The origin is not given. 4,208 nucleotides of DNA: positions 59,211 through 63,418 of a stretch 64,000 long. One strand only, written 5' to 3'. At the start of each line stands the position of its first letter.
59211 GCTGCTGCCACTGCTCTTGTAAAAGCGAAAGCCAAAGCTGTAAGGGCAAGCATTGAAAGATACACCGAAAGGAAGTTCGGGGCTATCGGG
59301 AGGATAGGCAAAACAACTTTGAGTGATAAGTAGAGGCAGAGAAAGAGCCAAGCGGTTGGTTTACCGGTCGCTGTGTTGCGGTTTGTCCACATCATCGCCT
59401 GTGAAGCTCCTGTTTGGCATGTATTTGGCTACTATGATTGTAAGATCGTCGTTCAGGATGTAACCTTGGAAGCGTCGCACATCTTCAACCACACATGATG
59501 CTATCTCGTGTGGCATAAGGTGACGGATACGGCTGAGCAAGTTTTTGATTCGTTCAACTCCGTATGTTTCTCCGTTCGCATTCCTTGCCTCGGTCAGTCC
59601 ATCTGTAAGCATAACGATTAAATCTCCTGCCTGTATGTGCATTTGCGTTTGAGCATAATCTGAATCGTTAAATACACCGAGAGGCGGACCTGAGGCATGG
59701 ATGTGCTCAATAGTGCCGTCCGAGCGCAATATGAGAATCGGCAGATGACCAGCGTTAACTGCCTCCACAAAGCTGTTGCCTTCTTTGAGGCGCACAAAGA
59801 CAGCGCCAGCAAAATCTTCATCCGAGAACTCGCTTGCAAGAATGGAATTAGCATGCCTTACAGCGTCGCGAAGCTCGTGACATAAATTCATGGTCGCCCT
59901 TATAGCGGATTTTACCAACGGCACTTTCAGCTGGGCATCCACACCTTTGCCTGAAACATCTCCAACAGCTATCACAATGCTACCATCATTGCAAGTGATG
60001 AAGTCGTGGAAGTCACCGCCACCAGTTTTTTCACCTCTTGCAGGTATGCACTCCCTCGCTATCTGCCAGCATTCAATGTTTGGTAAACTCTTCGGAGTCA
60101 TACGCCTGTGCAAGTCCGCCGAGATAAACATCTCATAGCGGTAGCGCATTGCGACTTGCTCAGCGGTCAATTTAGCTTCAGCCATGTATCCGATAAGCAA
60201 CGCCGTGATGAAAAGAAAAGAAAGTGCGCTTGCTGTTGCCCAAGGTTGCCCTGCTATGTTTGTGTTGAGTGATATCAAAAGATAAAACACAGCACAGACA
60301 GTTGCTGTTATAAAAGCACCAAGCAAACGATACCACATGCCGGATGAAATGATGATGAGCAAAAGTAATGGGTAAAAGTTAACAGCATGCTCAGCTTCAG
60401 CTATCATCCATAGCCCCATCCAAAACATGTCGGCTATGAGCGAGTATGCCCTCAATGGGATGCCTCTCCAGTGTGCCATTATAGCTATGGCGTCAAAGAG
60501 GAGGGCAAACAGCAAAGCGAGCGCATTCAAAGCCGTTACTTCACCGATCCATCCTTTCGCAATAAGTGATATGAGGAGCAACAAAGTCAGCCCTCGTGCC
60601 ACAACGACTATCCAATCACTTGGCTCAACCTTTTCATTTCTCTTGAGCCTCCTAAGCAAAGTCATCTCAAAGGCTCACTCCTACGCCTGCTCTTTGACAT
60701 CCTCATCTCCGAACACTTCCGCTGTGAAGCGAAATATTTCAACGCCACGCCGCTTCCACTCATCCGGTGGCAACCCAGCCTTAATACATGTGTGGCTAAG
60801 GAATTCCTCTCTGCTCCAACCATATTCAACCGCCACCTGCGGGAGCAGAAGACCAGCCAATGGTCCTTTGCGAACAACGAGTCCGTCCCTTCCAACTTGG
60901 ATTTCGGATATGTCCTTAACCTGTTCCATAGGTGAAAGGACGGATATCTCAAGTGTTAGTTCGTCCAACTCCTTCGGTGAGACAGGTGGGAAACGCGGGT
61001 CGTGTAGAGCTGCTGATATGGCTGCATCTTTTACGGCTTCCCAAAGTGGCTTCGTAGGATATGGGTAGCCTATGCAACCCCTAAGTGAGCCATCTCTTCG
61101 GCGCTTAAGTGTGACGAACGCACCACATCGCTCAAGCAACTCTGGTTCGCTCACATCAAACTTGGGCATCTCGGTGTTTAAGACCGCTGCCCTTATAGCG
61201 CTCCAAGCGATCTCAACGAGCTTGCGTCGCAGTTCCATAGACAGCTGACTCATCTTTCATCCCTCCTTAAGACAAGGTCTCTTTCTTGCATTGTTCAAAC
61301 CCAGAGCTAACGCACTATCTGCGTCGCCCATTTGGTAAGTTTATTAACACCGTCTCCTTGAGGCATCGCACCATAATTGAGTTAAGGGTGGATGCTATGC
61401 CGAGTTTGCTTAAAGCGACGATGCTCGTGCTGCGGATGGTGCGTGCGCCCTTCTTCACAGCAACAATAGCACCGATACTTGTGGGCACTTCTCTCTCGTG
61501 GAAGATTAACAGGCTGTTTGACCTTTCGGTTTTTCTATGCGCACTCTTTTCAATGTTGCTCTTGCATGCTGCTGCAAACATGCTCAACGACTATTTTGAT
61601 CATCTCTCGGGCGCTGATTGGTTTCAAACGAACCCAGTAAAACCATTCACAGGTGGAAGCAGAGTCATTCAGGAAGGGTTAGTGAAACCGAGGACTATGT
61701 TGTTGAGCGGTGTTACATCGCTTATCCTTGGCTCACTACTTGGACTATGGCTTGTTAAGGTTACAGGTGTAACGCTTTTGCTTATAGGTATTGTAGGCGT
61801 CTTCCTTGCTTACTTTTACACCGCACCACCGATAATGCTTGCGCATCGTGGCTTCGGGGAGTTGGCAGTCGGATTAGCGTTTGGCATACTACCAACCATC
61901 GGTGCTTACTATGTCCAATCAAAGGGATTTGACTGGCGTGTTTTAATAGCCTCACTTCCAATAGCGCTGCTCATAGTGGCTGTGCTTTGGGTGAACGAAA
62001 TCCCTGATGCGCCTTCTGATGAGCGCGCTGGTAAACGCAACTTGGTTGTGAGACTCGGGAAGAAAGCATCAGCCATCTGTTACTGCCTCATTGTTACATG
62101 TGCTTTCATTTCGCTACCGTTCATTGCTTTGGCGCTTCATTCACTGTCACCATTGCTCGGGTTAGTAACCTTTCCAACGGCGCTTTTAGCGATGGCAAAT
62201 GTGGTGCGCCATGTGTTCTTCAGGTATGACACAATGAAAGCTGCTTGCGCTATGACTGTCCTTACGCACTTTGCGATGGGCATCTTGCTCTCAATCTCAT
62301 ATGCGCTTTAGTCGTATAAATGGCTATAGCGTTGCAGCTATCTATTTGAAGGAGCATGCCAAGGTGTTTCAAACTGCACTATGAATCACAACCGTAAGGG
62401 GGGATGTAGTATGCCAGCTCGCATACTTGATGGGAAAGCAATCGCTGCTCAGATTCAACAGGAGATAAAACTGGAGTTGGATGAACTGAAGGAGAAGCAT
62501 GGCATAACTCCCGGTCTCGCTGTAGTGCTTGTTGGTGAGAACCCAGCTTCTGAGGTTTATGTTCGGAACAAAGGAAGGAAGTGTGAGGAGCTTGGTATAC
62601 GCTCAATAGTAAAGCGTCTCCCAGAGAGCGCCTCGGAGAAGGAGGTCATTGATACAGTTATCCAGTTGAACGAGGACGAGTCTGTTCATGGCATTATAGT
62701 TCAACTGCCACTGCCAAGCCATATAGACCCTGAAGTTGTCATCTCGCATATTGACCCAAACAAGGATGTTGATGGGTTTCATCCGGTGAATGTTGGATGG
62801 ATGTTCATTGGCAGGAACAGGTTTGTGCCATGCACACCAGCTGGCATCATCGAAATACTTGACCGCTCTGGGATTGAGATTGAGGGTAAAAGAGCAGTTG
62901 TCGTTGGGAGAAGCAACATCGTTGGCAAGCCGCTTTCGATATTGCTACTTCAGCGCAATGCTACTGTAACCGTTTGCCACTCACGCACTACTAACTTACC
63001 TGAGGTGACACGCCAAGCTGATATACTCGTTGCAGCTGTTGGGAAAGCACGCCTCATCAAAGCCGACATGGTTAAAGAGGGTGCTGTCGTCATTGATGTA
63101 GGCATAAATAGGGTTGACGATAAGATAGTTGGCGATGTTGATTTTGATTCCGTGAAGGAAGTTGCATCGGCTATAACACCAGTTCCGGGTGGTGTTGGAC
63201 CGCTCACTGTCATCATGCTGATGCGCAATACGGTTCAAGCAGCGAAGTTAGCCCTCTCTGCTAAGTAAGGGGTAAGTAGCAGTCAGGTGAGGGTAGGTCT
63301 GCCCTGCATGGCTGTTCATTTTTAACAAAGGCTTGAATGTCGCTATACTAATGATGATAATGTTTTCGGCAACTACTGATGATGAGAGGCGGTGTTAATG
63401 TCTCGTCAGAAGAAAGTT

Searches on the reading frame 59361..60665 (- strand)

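Call 61: search_protein_families(library=pfam, proteins=[window:59361-60665:-], max_evalue=0.00001)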
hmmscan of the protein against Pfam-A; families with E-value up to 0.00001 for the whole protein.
window:59361-60665:- (434 aa): 1 family
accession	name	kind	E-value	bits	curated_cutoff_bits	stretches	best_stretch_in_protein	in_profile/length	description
PF07228.17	SpoIIE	-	3e-45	155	25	1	227-414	2-190/192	Stage II sporulation protein E (SpoIIE)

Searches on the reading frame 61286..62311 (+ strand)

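Call 61: search_protein_families(library=pfam, proteins=[window:61286-62311:+], max_evalue=0.00001)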
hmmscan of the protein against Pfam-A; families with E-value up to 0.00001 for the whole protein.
window:61286-62311:+ (341 aa): 1 family
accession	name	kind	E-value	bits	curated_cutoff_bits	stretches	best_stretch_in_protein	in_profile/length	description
PF01040.23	UbiA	-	3.7e-34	118.6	34.2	1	62-311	3-233/250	UbiA prenyltransferase family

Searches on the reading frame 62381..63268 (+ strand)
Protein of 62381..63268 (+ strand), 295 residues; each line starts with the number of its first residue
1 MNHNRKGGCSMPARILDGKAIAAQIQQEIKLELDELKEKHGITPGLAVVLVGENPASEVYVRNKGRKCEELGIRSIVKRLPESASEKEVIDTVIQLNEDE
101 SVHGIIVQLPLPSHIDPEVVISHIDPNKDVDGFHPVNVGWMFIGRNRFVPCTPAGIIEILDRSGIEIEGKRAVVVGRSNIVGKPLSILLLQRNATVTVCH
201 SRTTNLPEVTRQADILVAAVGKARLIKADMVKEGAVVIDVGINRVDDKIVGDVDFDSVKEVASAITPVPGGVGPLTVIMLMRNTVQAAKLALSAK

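Call 69: search_protein_families(library=ncbifam, proteins=[window:62381-63268:+], max_evalue=1e-20)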
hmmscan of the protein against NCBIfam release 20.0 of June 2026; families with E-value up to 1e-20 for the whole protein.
window:62381-63268:+ (295 aa): 30 families (the best 25 are shown)
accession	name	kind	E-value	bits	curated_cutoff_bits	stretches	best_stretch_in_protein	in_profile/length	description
NF010776.0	PRK14179.1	equivalog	6.1e-122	406.2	445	1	14-290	3-280/284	bifunctional methylenetetrahydrofolate dehydrogenase/methenyltetrahydrofolate cyclohydrolase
NF010786.0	PRK14189.1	subfamily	4.2e-119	396.9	421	1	11-291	1-281/285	bifunctional methylenetetrahydrofolate dehydrogenase/methenyltetrahydrofolate cyclohydrolase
NF010785.0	PRK14188.1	subfamily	1.1e-117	392.3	396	1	12-291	2-289/297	bifunctional methylenetetrahydrofolate dehydrogenase/methenyltetrahydrofolate cyclohydrolase FolD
NF010781.0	PRK14184.1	equivalog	1.7e-115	385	438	1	14-289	2-281/286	bifunctional 5,10-methylene-tetrahydrofolate dehydrogenase/ 5,10-methylene-tetrahydrofolate cyclohydrolase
NF010787.0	PRK14191.1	equivalog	3.1e-115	384.2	423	1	14-289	2-278/285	bifunctional methylenetetrahydrofolate dehydrogenase/methenyltetrahydrofolate cyclohydrolase FolD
NF010773.0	PRK14176.1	equivalog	1.4e-114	382.3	437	1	13-289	8-284/287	bifunctional 5,10-methylene-tetrahydrofolate dehydrogenase/ 5,10-methylene-tetrahydrofolate cyclohydrolase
NF010783.0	PRK14186.1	equivalog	6e-112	373.6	333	1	13-288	2-282/297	bifunctional methylenetetrahydrofolate dehydrogenase/methenyltetrahydrofolate cyclohydrolase FolD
NF010790.0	PRK14194.1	equivalog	1.9e-110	368.8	508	1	11-293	2-287/301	bifunctional methylenetetrahydrofolate dehydrogenase/methenyltetrahydrofolate cyclohydrolase FolD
NF010775.0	PRK14178.1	equivalog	2.9e-110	367.9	465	1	15-291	2-274/279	bifunctional methylenetetrahydrofolate dehydrogenase/methenyltetrahydrofolate cyclohydrolase FolD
NF010780.0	PRK14183.1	equivalog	9.9e-110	366.3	480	1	14-290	2-279/283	bifunctional 5,10-methylene-tetrahydrofolate dehydrogenase/ 5,10-methylene-tetrahydrofolate cyclohydrolase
NF008058.0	PRK10792.1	equivalog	2e-109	365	355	1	11-289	1-280/285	bifunctional methylenetetrahydrofolate dehydrogenase/methenyltetrahydrofolate cyclohydrolase FolD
NF010767.0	PRK14170.1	equivalog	2.1e-109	364.9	559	1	14-289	3-278/284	bifunctional methylenetetrahydrofolate dehydrogenase/methenyltetrahydrofolate cyclohydrolase FolD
NF010771.0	PRK14174.1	equivalog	2.4e-109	365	530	1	15-288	3-289/295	bifunctional 5,10-methylene-tetrahydrofolate dehydrogenase/ 5,10-methylene-tetrahydrofolate cyclohydrolase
NF010770.0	PRK14173.1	equivalog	3.2e-108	361.3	411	1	11-290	1-280/287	bifunctional 5,10-methylene-tetrahydrofolate dehydrogenase/ 5,10-methylene-tetrahydrofolate cyclohydrolase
NF010764.0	PRK14167.1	subfamily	1e-106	356.5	477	1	13-291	2-289/297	bifunctional 5,10-methylene-tetrahydrofolate dehydrogenase/ 5,10-methylene-tetrahydrofolate cyclohydrolase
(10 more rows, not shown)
